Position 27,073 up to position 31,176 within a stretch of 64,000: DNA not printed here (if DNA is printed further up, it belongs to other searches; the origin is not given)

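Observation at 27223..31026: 1267-aa secreted protein with dense acidic cysteine clusters, one with a strict alternating C-x4-C-x3 period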

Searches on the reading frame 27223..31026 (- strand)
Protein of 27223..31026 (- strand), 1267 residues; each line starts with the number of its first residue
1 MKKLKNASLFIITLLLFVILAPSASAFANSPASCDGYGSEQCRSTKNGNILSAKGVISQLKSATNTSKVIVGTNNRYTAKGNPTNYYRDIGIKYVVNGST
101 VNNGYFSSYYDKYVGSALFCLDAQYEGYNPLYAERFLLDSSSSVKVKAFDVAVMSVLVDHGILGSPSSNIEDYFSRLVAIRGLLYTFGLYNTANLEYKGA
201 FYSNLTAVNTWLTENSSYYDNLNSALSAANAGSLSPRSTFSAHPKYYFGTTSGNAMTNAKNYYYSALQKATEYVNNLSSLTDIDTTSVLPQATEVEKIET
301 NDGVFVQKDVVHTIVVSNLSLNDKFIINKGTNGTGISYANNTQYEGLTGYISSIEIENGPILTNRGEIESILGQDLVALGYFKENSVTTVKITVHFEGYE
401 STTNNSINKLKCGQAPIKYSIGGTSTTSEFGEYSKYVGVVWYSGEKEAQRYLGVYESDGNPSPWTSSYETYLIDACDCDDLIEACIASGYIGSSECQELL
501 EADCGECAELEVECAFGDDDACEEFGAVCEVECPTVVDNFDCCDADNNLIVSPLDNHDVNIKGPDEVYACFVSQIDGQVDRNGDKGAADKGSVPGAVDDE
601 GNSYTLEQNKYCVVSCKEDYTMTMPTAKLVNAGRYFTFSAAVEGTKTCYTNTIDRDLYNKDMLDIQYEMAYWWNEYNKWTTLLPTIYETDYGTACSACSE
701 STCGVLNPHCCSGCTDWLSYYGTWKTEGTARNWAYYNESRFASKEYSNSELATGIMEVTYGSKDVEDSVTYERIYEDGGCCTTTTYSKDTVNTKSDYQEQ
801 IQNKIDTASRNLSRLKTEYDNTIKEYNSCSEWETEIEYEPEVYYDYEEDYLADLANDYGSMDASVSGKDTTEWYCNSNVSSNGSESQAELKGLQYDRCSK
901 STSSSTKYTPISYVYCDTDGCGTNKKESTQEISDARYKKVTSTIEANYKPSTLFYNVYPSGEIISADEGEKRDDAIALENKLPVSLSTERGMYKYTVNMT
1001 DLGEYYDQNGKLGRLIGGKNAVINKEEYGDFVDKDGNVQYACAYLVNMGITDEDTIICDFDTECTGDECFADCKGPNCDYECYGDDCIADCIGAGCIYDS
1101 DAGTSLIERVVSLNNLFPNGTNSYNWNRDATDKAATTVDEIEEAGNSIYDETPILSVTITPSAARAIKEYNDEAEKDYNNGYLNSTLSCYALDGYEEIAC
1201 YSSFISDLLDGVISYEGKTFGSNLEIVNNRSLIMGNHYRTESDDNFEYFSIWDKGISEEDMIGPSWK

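Call 5: search_protein_families(library=pfam, proteins=[window:27223-31026:-], max_evalue=0.1)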
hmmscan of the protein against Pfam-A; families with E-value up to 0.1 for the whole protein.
window:27223-31026:- (1267 aa): 2 families
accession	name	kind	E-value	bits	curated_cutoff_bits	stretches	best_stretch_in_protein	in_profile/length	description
PF06488.17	L_lac_phage_MSP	-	0.00091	19.1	23.6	1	921-988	106-173/218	Phage tail tube protein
PF11083.13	Relaxase_C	-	0.032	14.9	30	1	790-833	80-123/125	C-terminal helical hairpin domain from relaxase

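Call 6: search_protein_families(library=ncbifam, proteins=[window:27223-31026:-], max_evalue=0.1)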
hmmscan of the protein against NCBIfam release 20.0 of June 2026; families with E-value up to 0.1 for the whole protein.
window:27223-31026:- (1267 aa): 0 families

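Call 7: find_homologous_proteins(query=window:27223-31026:-, max_evalue=0.001)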
Query window:27223-31026:- (1267 aa): 56 proteins with E <= 0.001 among 8000 candidates.
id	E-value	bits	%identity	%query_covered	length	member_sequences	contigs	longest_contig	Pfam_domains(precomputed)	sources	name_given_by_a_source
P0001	0.0e+0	2905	100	100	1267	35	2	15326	-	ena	-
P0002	0.0e+0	2280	81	100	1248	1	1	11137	-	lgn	-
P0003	0.0e+0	2186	78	100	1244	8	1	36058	-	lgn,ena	-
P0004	0.0e+0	2182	76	100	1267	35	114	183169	-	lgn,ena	-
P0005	0.0e+0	2136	76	100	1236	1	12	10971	-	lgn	-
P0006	0.0e+0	2132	76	100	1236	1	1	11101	-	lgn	-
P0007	0.0e+0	2118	75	100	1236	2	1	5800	-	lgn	-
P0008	0.0e+0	2103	75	100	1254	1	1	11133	-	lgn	-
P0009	0.0e+0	2101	74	100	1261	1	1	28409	-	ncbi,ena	-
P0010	0.0e+0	2029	74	100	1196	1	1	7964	-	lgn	-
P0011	0.0e+0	1746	63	100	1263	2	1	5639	-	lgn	-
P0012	0.0e+0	1634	60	100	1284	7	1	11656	-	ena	-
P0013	0.0e+0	1619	60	100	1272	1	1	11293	-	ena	-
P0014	0.0e+0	1615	61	100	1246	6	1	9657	-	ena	-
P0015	0.0e+0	1522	58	100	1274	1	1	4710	-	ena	-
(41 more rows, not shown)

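Call 9: find_related_loci(query=A1, collection=genome_contigs, flank=10000)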
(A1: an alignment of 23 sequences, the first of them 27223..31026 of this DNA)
Query A1 (1267 aa) in genome_contigs; peptide patterns used: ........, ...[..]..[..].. (x = any residue, [..] = any of these).
60 stretches matched a pattern; 44 encode a relative of the query (tblastn E <= 1e-3); 40 distinct loci.
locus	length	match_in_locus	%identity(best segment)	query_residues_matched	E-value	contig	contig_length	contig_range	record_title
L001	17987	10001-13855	55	1-1267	0e+0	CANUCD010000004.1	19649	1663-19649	MAG: uncultured Bacilli bacterium isolate chick22__bin16 genome assembly, contig: chick22__NODE_425_length_19649_cov_6.0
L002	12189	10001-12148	82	1-714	0e+0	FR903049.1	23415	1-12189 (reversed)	Mycoplasma sp. CAG:776 genomic scaffold, scf3, whole genome shotgun sequence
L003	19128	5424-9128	53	3-1267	0e+0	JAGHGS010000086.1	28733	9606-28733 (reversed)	MAG: Bacilli bacterium isolate MAG.262 k127_896511, whole genome shotgun sequence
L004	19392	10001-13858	54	1-1267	0e+0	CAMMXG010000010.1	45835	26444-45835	MAG: uncultured Mycoplasma sp. isolate ERR4968593_bin.11_MetaWRAP_v1.1_MAG genome assembly, contig: NODE_407_length_4583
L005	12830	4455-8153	51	2-1267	0e+0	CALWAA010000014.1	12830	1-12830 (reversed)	MAG: uncultured Bacilli bacterium isolate BRZ_DD__bin71 genome assembly, contig: BRZ_DD__NODE_4043_length_12830_cov_6.88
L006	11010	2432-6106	47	1-1267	0e+0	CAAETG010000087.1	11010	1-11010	MAG TPA_asm: Bacilli bacterium, isolate HGM10802, WGS project CAAETG010000000 data, contig: ERS608568_37_k95_41767, whol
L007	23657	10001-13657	46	4-1267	0e+0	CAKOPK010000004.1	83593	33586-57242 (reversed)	MAG: uncultured Bacilli bacterium isolate REFINED_METABAT215_TOP10_CONTIGS_1500_ASSEMBLY_K77_MERGED__Hadza_MoBio_hadza-E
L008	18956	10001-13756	50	1-1267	0e+0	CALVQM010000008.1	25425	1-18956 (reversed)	MAG: uncultured Bacilli bacterium isolate BRZ_NT__bin122 genome assembly, contig: BRZ_NT__NODE_2514_length_25425_cov_5.6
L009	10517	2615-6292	44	1-1267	0e+0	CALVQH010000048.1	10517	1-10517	MAG: uncultured Bacilli bacterium isolate BRZ_HC__bin52 genome assembly, contig: BRZ_HC__NODE_4164_length_10517_cov_6.85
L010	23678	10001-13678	44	4-1267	0e+0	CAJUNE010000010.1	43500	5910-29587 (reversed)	MAG TPA_asm: uncultured Bacilli bacterium isolate MGBC161736 genome assembly, contig: MGBC161736.10, whole genome shotgu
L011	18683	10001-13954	43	2-1267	0e+0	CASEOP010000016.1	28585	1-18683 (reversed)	uncultured Mycoplasmatota bacterium isolate Batch6_idba_bin.906 genome assembly, contig: Batch6_idba_bin.906.fa_k87_2969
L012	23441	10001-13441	46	108-1267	0e+0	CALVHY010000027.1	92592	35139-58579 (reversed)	MAG: uncultured Bacilli bacterium isolate E07__bin303 genome assembly, contig: E07__k127_6226780, whole genome shotgun s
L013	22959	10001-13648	41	2-1267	0e+0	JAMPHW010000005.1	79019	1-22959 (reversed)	MAG: Ruminococcus sp. isolate NALB_7961_7 Scaffold_#5__SCF_005__78619_bp, whole genome shotgun sequence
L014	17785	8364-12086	42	1-1267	0e+0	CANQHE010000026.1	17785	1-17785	MAG: uncultured Bacilli bacterium isolate Lapin-030__bin19 genome assembly, contig: Lapin-030__NODE_4382_length_17785_co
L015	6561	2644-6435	39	1-1267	0e+0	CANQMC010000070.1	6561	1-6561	MAG: uncultured Bacilli bacterium isolate Lapin-014__bin58 genome assembly, contig: Lapin-014__NODE_10479_length_6561_co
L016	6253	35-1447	82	801-1267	0e+0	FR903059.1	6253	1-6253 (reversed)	Mycoplasma sp. CAG:776 genomic scaffold, scf22, whole genome shotgun sequence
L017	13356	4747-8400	43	4-1267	0e+0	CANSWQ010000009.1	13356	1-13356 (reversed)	MAG TPA_asm: uncultured Tenericutes bacterium isolate SRR15510222_bin.10_metawrap_v1.3_MAG genome assembly, contig: NODE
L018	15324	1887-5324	39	106-1267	0e+0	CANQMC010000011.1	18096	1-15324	MAG: uncultured Bacilli bacterium isolate Lapin-014__bin58 genome assembly, contig: Lapin-014__NODE_2551_length_18096_co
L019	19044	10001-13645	44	4-1267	0e+0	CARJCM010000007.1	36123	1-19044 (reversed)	MAG TPA_asm: uncultured Bacilli bacterium isolate MGBC164908 genome assembly, contig: MGBC164908.7, whole genome shotgun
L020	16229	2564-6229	36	1-1267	0e+0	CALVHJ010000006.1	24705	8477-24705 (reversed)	MAG: uncultured Bacilli bacterium isolate BRZ_EP__bin3 genome assembly, contig: BRZ_EP__NODE_3430_length_24705_cov_4.651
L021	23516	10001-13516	38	89-1267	0e+0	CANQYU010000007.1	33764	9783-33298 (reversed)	MAG: uncultured Bacilli bacterium isolate Lapin-015__bin56 genome assembly, contig: Lapin-015__NODE_1043_length_33764_co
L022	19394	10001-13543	42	106-1267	0e+0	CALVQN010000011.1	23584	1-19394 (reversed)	MAG: uncultured Bacilli bacterium isolate BRZ_MR__bin4 genome assembly, contig: BRZ_MR__NODE_2228_length_23584_cov_7.689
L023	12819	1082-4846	36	1-1267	0e+0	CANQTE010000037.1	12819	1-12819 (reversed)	MAG: uncultured Bacilli bacterium isolate Lapin-008__bin76 genome assembly, contig: Lapin-008__NODE_5140_length_12819_co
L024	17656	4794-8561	40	1-1267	0e+0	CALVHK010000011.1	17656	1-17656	MAG: uncultured Bacilli bacterium isolate BRZ_DN__bin106 genome assembly, contig: BRZ_DN__NODE_3692_length_17656_cov_17.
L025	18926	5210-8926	46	1-1267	0e+0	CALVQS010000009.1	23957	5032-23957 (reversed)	MAG: uncultured Bacilli bacterium isolate BRZ_V__bin2 genome assembly, contig: BRZ_V__NODE_2065_length_23957_cov_8.11746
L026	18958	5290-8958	42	4-1267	0e+0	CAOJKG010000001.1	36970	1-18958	MAG TPA_asm: uncultured Tenericutes bacterium isolate SRR17684645_bin.12_metawrap_v1.3_MAG genome assembly, contig: NODE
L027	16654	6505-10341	37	4-1267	0e+0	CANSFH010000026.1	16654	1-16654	MAG TPA_asm: uncultured Mycoplasma sp. isolate SRR15730527_bin.41_metawrap_v1.3_MAG genome assembly, contig: NODE.3984_l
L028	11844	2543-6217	37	68-1267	0e+0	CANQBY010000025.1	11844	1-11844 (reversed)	MAG: uncultured Bacilli bacterium isolate Lapin-001__bin80 genome assembly, contig: Lapin-001__NODE_5053_length_11844_co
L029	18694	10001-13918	35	1-1267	0e+0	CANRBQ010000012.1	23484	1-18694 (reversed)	MAG: uncultured Bacilli bacterium isolate Lapin-028__bin40 genome assembly, contig: Lapin-028__NODE_2349_length_23484_co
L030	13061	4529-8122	34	118-1267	5e-176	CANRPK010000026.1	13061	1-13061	MAG: uncultured Bacilli bacterium isolate Lapin-018__bin95 genome assembly, contig: Lapin-018__NODE_4494_length_13061_co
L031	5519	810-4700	33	1-1267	6e-167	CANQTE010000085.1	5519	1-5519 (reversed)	MAG: uncultured Bacilli bacterium isolate Lapin-008__bin76 genome assembly, contig: Lapin-008__NODE_13362_length_5519_co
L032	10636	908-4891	42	1-1267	0e+0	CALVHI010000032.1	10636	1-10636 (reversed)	MAG: uncultured Bacilli bacterium isolate BRZ_T__bin45 genome assembly, contig: BRZ_T__NODE_9832_length_10636_cov_8.2574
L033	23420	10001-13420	33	102-1267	8e-156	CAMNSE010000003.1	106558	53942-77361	MAG: uncultured Mycoplasma sp. isolate SRR19792994_bin.62_metawrap_v1.3_MAG genome assembly, contig: ERZ12290372_311, wh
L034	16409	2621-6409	43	1-1267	0e+0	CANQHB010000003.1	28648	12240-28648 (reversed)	MAG: uncultured Bacilli bacterium isolate Lapin-030__bin11 genome assembly, contig: Lapin-030__NODE_2304_length_28648_co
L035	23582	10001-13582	29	73-1267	5e-135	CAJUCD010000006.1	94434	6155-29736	MAG TPA_asm: uncultured Bacilli bacterium isolate MGBC129856 genome assembly, contig: MGBC129856.6, whole genome shotgun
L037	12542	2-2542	52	259-1267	5e-121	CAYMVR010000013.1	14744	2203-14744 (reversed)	MAG TPA_asm: uncultured Muribaculaceae bacterium isolate SRP287540_co1_368 genome assembly, contig: NODE_4323_length_147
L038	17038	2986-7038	37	2-1267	5e-114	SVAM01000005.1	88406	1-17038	MAG: Bacillota bacterium isolate SIG202 NODE_1533_length_88406_cov_3.597526, whole genome shotgun sequence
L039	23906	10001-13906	44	1-1267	9e-104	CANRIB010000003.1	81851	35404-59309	MAG: uncultured Bacilli bacterium isolate Lapin-022__bin92 genome assembly, contig: Lapin-022__NODE_271_length_81851_cov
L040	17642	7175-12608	28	528-1267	1e-21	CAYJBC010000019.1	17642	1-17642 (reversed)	MAG TPA_asm: uncultured Muribaculaceae bacterium isolate ERP123703_co1_167 genome assembly, contig: NODE_3342_length_176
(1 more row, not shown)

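Call 13: search_solved_structures(query=A1, max_evalue=1, show_alignments=2)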
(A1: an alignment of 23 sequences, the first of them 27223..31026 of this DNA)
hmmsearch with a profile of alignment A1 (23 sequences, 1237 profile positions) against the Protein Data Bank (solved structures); distinct sequences matched with E-value up to 1: 3.
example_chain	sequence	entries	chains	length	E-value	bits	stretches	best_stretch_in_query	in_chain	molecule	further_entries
5xwb_A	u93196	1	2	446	0.68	10.9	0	1093-1155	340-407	3-phosphoshikimate 1-carboxyvinyltransferase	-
8b9n_A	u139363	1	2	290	0.9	10.5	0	468-515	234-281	Endonuclease 8-like 3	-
7z5a_A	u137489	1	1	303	0.96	10.4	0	468-515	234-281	Endonuclease 8-like 3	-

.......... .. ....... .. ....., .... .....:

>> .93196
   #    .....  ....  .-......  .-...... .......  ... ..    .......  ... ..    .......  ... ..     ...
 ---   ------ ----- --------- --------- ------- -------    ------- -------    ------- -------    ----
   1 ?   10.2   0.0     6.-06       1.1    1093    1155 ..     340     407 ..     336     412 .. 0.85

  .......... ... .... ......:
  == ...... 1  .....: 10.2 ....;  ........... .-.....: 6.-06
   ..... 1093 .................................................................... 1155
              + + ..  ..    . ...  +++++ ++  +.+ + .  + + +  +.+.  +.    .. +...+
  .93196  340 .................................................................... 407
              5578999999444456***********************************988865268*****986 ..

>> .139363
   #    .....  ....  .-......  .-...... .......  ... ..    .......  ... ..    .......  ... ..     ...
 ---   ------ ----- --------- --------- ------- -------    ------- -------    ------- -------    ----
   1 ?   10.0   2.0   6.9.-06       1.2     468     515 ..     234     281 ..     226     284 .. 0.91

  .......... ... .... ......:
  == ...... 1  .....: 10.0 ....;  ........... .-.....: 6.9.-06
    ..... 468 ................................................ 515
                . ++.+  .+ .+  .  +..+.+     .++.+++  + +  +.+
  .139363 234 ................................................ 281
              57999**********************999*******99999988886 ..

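Call 55: search_protein_families(library=pfam, alignment_id=A8, max_evalue=0.01)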
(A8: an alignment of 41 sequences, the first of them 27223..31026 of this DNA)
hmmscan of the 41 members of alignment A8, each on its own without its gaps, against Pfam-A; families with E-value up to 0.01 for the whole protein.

A. member 1, window:27223-31026:- (1267 aa): 1 family
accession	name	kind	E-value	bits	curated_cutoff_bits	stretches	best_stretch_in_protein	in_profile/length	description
PF06488.17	L_lac_phage_MSP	-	0.00091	19.1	23.6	1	921-988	106-173/218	Phage tail tube protein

B. families by the number of members that match (of 41 scanned): 9 families
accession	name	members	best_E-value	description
PF08341.16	TED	4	1.1e-05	Thioester domain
PF14660.12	DUF4458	1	0.00045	Domain of unknown function (DUF4458)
PF06488.17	L_lac_phage_MSP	1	0.00091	Phage tail tube protein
PF13863.11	DUF4200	1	0.0023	Domain of unknown function (DUF4200)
PF05281.16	Secretogranin_V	1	0.0052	Neuroendocrine protein 7B2 precursor (Secretogranin V)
PF06005.17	ZapB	1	0.0055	Cell division protein ZapB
PF08882.16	Acetone_carb_G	1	0.006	Acetone carboxylase gamma subunit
PF24711.1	YxiG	1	0.0076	YxiG-like protein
PF01776.22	Ribosomal_L22e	1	0.0094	Ribosomal L22e protein family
